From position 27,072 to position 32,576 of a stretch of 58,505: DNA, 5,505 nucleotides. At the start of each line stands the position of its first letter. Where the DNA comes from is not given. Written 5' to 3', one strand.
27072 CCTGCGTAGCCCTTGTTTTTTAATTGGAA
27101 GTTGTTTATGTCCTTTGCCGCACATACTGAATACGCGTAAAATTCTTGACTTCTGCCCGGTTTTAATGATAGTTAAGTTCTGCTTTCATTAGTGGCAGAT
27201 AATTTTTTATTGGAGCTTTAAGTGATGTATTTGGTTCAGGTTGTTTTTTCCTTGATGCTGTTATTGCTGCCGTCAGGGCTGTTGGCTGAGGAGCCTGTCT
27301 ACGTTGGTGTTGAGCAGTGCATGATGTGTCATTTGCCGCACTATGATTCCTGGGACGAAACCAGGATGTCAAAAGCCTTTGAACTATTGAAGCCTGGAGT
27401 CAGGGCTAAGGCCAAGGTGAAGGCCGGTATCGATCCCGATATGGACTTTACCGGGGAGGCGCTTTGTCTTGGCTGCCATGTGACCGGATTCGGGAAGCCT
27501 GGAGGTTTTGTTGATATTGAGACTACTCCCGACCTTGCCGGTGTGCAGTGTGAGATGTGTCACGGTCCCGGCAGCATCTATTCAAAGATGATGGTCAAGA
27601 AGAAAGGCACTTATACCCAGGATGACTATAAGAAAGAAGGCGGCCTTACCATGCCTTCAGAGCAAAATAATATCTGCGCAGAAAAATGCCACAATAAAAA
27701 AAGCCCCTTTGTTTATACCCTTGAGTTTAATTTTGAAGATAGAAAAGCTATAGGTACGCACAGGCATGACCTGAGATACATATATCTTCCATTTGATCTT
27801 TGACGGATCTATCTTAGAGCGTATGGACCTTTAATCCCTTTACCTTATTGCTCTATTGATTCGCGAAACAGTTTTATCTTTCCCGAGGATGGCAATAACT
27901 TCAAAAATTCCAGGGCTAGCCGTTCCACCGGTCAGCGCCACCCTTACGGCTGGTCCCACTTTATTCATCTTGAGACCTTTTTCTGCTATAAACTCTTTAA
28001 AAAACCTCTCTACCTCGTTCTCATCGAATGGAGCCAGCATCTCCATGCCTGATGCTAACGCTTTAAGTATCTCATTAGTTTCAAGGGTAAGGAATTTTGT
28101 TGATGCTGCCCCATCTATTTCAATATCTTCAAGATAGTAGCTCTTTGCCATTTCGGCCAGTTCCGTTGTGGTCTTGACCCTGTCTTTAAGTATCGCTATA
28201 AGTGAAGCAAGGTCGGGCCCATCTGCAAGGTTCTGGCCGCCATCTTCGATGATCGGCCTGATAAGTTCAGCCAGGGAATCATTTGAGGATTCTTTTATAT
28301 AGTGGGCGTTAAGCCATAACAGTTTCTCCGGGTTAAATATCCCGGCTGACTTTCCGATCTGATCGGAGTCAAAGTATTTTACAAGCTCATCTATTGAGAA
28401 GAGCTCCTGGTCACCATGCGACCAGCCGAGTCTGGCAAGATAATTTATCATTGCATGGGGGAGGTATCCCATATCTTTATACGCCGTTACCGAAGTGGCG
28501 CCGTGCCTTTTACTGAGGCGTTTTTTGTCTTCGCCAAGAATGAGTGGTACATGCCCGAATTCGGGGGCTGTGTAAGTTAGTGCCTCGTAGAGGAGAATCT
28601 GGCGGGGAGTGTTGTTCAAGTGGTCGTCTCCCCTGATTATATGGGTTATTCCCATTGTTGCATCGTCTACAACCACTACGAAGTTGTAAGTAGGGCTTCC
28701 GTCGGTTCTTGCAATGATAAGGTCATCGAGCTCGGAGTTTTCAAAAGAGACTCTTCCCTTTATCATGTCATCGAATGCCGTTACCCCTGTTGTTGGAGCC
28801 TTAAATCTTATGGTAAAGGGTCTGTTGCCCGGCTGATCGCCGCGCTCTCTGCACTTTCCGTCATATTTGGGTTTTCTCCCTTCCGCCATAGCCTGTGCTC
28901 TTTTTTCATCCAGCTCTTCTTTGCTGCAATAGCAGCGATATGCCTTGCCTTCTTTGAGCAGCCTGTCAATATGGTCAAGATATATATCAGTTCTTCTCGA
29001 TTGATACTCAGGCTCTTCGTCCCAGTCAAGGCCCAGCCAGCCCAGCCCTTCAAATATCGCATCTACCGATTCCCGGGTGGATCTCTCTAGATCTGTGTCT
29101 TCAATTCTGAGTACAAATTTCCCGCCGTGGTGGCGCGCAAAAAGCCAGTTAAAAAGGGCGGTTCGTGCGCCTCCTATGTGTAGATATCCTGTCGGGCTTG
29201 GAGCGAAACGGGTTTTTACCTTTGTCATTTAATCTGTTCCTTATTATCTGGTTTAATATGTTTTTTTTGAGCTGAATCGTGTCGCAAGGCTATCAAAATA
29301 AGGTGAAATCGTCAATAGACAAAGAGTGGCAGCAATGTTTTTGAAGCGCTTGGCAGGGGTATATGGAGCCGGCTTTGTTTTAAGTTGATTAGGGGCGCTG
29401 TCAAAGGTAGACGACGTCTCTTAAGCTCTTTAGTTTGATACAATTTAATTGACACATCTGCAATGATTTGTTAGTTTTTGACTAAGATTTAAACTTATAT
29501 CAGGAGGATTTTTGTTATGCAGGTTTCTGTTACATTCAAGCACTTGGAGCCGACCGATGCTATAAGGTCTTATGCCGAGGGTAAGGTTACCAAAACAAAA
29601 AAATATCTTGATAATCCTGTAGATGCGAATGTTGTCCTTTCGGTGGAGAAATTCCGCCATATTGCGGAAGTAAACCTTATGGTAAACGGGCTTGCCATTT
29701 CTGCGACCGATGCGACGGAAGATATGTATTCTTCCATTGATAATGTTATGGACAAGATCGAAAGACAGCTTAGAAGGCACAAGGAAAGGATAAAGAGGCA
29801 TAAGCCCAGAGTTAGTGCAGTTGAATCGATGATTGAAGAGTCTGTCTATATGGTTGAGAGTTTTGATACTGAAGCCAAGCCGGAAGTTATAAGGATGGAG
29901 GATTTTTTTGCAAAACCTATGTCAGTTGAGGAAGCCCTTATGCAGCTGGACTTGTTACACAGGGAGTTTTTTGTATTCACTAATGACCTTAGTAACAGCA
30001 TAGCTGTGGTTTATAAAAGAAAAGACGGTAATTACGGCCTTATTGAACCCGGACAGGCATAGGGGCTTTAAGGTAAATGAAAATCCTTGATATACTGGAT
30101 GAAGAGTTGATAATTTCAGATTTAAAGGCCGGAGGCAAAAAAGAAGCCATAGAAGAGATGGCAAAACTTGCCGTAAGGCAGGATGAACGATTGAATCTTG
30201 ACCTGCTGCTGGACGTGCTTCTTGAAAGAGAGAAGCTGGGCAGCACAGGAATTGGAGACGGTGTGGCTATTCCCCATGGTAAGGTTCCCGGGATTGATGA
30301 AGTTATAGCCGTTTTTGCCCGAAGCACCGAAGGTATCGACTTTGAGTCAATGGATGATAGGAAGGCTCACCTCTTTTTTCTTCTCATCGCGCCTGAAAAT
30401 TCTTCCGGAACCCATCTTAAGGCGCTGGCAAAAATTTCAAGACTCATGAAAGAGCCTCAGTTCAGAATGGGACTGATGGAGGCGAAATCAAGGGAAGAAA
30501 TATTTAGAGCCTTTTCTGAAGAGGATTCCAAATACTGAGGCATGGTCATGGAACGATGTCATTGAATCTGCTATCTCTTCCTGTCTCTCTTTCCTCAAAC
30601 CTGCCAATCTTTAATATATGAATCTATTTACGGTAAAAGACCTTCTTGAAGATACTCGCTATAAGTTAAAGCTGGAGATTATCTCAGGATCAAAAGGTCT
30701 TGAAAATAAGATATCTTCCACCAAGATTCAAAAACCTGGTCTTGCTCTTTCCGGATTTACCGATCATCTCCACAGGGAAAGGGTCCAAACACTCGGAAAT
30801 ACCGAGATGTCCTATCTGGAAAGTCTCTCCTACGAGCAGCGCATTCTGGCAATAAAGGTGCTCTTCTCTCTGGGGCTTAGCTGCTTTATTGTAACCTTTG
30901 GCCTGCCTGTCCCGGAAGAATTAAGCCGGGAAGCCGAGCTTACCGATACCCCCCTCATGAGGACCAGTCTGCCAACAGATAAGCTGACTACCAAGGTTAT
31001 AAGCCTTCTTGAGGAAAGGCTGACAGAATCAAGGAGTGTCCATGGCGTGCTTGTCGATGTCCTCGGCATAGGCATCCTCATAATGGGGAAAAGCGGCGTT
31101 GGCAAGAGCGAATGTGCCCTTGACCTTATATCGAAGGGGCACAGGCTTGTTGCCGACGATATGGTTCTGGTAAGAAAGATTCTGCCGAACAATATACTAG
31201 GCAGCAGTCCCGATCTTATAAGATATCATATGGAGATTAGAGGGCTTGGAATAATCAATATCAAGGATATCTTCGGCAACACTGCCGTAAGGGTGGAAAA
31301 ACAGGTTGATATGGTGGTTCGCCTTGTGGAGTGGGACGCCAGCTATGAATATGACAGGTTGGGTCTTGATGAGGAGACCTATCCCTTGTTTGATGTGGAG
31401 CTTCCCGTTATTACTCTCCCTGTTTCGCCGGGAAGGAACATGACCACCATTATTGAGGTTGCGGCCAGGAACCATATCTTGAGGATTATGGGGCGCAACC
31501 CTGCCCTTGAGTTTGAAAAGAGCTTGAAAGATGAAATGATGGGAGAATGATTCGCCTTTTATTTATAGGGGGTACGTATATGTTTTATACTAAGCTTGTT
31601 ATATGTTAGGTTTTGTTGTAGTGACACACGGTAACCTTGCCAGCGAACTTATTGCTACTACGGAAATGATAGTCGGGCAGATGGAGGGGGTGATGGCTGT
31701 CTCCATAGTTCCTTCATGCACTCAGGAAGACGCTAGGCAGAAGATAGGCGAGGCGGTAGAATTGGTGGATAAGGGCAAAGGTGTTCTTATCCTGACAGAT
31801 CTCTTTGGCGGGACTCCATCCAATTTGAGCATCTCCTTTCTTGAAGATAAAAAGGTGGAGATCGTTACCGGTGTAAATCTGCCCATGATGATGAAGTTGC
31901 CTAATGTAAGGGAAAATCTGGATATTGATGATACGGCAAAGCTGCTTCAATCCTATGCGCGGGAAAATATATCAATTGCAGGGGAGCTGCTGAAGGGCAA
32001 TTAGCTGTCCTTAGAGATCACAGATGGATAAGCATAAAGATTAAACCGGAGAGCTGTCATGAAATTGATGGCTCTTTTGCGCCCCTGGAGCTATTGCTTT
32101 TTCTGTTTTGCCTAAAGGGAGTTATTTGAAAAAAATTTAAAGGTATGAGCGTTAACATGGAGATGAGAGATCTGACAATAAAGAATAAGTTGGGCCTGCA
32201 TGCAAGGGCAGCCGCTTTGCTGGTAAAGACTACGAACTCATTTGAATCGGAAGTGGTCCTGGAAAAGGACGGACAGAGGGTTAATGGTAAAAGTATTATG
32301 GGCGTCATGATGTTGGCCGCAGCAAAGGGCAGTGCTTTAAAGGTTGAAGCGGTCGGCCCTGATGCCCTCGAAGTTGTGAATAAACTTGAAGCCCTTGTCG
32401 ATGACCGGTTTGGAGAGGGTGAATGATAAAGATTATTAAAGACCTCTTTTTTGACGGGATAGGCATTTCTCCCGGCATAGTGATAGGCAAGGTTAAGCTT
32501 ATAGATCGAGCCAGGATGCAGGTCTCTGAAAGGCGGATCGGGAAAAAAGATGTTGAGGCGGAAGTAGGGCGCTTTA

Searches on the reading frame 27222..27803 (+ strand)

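Call 7: search_protein_families(library=pfam, proteins=[window:27222-27803:+], max_evalue=0.001)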
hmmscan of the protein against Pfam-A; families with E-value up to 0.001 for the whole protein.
window:27222-27803:+ (193 aa): 3 families
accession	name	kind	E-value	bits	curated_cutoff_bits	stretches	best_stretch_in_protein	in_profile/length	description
PF13435.11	Cytochrome_C554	-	1e-23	84.5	20.8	1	32-115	1-84/84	Cytochrome c554 and c-prime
PF09699.15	Paired_CXXCH_1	-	4e-07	30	20.6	0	30-41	6-17/41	Doubled CXXCH motif (Paired_CXXCH_1)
PF22113.1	Mtrc-MtrF_II-IV_dom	-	0.00028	20.9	30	0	27-160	25-166/176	Outer membrane cytochrome MtrC/MtrF-like, domains II/IV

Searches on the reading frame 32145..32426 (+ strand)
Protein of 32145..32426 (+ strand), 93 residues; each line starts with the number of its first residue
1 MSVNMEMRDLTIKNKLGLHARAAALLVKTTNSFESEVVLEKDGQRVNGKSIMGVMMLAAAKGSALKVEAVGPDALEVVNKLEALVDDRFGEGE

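Call 8: search_protein_families(library=pfam, proteins=[window:32145-32426:+], max_evalue=0.001)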
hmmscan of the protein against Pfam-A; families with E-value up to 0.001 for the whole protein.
window:32145-32426:+ (93 aa): 1 family
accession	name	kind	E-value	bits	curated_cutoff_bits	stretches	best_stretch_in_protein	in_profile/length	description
PF00381.24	PTS-HPr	-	2.8e-28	98.2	23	1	8-86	3-80/81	PTS HPr component phosphorylation site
